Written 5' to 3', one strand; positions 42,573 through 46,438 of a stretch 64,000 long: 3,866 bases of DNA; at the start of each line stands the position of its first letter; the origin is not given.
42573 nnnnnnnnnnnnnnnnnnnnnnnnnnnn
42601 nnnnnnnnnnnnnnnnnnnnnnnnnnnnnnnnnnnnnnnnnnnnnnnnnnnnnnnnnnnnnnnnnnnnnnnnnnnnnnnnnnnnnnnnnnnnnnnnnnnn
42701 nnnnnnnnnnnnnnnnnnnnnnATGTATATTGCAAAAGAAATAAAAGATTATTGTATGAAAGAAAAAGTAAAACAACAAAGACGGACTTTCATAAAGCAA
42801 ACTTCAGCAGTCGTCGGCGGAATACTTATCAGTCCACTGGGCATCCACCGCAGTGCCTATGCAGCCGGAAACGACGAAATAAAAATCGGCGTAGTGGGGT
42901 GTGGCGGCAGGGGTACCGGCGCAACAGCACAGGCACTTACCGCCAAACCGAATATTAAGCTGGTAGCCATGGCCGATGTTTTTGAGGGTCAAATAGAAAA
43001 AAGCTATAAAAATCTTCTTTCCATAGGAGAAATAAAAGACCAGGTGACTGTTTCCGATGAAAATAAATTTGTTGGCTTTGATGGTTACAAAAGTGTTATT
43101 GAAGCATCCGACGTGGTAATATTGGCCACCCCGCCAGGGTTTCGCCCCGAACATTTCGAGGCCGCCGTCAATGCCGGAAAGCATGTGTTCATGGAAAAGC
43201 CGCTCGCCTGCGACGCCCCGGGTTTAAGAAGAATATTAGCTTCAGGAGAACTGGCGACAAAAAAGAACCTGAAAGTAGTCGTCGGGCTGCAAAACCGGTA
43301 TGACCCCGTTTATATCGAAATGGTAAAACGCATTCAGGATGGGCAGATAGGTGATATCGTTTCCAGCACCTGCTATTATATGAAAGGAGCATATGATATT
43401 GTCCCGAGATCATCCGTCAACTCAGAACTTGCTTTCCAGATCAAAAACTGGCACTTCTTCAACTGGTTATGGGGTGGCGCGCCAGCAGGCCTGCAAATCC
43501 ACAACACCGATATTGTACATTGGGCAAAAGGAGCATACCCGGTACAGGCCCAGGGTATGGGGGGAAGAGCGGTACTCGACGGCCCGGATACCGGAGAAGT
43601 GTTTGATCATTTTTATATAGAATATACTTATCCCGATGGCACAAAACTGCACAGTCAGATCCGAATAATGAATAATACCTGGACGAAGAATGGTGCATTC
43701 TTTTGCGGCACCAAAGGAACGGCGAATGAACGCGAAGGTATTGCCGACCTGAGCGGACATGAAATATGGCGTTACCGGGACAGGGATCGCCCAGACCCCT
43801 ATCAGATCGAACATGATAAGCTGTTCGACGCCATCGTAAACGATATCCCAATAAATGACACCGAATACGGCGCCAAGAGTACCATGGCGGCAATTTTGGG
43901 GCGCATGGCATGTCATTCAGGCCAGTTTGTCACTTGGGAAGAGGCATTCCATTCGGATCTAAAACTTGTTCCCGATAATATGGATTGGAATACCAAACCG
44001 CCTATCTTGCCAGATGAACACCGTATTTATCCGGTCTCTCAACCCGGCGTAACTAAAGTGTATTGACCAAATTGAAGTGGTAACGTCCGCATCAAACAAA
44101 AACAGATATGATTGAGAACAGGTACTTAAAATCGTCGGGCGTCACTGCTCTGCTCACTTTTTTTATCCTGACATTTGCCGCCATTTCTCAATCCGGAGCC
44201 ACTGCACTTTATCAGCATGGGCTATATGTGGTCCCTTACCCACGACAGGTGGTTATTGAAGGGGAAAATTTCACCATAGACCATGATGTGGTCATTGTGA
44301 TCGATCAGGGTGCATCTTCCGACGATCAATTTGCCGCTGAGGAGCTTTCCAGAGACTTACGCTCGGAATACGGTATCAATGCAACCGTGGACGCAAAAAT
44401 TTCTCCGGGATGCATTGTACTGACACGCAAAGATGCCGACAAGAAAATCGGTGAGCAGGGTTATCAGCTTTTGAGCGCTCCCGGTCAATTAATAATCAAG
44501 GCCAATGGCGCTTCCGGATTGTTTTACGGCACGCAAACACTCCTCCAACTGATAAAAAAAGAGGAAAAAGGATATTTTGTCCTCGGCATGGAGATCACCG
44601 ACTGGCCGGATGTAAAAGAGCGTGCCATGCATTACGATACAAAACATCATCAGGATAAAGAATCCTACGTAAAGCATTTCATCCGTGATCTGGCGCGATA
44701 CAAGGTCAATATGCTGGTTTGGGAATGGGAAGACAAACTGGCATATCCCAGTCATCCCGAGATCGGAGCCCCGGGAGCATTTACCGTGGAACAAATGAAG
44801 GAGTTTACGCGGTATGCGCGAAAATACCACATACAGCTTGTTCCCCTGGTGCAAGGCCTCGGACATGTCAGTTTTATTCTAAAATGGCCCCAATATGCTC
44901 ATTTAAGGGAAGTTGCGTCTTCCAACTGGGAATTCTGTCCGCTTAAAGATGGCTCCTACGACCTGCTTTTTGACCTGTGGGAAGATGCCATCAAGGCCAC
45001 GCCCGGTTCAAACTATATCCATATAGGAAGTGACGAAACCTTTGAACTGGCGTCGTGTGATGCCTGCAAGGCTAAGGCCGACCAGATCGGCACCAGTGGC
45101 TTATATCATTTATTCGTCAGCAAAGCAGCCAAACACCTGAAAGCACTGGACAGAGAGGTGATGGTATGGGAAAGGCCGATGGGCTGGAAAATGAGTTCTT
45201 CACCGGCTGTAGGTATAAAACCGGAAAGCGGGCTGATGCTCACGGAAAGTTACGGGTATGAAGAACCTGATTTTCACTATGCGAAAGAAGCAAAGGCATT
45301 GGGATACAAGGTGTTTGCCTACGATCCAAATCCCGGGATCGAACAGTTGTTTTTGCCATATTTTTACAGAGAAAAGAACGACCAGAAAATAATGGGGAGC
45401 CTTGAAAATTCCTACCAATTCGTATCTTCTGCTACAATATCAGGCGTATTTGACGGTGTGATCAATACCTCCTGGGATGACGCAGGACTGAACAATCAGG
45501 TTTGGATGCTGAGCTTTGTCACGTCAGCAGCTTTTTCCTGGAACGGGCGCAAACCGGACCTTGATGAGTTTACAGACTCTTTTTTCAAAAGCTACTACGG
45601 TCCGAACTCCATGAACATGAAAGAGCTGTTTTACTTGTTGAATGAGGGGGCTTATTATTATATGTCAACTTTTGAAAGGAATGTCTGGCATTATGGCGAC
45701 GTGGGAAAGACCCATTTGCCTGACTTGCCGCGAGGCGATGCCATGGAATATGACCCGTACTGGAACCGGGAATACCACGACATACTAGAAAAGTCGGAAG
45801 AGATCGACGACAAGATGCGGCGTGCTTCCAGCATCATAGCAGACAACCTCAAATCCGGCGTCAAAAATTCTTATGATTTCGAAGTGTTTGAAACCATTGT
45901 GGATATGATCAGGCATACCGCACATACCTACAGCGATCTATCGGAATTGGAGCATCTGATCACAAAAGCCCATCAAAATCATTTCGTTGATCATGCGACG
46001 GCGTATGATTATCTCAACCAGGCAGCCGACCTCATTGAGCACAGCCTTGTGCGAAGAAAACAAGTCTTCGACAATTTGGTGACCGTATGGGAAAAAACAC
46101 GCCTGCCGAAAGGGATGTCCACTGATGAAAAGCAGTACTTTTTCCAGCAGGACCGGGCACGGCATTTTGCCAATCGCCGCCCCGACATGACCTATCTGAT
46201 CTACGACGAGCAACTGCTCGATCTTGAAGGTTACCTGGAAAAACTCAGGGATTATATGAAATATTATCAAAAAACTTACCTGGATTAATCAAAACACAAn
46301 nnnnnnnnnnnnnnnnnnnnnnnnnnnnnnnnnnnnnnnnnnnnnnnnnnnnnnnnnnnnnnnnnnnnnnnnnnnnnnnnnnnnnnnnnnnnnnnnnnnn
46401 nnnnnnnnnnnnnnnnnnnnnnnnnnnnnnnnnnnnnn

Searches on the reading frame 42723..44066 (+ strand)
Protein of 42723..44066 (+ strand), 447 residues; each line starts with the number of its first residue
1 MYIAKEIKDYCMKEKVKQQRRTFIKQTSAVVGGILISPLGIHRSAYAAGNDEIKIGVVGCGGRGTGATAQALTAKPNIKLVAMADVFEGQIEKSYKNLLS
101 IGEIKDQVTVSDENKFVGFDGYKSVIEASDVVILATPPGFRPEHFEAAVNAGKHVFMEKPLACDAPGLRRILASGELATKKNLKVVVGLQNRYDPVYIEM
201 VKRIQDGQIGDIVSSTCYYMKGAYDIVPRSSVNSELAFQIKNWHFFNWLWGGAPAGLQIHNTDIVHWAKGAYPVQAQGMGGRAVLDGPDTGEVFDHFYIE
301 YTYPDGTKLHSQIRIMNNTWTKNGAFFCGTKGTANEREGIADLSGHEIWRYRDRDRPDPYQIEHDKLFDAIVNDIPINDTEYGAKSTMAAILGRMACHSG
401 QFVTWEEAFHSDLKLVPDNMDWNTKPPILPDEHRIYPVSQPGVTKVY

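Call 6: search_protein_families(library=pfam, proteins=[window:42723-44066:+], max_evalue=0.001)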
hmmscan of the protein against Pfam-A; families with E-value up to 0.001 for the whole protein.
window:42723-44066:+ (447 aa): 3 families
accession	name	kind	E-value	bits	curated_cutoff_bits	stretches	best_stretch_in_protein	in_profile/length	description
PF01408.29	GFO_IDH_MocA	-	1.2e-12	49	24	1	53-188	1-119/120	Oxidoreductase family, NAD-binding Rossmann fold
PF22725.1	GFO_IDH_MocA_C3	-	7.4e-07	29.7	27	1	199-334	3-123/124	GFO/IDH/MocA C-terminal domain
PF01113.26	DapB_N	-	1.6e-05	25.4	25.6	1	53-155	1-94/124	Dihydrodipicolinate reductase, N-terminus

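Call 44: search_protein_families(library=ncbifam, proteins=[window:42723-44066:+], max_evalue=0.001)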
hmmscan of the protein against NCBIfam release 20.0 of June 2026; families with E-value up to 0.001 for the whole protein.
window:42723-44066:+ (447 aa): 9 families
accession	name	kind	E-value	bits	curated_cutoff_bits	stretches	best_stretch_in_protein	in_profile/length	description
TIGR04380.1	myo_inos_iolG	equivalog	1e-17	64.1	355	1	53-214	2-147/330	inositol 2-dehydrogenase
NF052679.1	InsChiInosDhIolG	equivalog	1.4e-13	50.6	540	1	53-217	3-153/343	bifunctional inositol 2-dehydrogenase/D-chiro-inositol 1-dehydrogenase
NF058561.1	BT_2158_fam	equivalog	3.9e-12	45.5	750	1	19-218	1-183/487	glycoside 3-dehydrogenase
NF040723.1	UDP-GlcNAcDh_Arch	equivalog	6.9e-11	42.2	450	1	54-216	2-145/302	UDP-N-acetylglucosamine 3-dehydrogenase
NF052479.1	LevoglcsnDh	equivalog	2.1e-09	36.6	650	1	103-221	43-163/386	levoglucosan dehydrogenase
NF041392.1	XylDh_Gfo6_Halo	equivalog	1.6e-07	30.4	350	1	51-217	15-168/350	D-xylose 1-dehydrogenase Gfo6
NF007574.0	PRK10206.1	equivalog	3.6e-06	26.3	352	1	131-216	68-150/345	oxidoreductase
NF008607.0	PRK11579.1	subfamily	9.1e-06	24.9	330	1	50-215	2-148/346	oxidoreductase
NF058563.1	BT_2159_fam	equivalog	0.00024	20.2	650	1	53-213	1-144/350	disaccharide 3-dehydrogenase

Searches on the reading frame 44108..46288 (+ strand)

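Call 6: search_protein_families(library=pfam, proteins=[window:44108-46288:+], max_evalue=0.001)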
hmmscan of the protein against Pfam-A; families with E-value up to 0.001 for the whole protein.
window:44108-46288:+ (726 aa): 3 families
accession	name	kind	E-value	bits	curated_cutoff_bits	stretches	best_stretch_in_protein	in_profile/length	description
PF02838.20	Glyco_hydro_20b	-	9.7e-23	81.7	26.1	1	40-166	3-124/124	Glycosyl hydrolase family 20, domain 2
PF00728.28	Glyco_hydro_20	-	1.4e-13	51.4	22.3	1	172-356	4-221/348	Glycosyl hydrolase family 20, catalytic domain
PF16126.11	DUF4838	-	1.3e-05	25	26.6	1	244-373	62-191/325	Domain of unknown function (DUF4838)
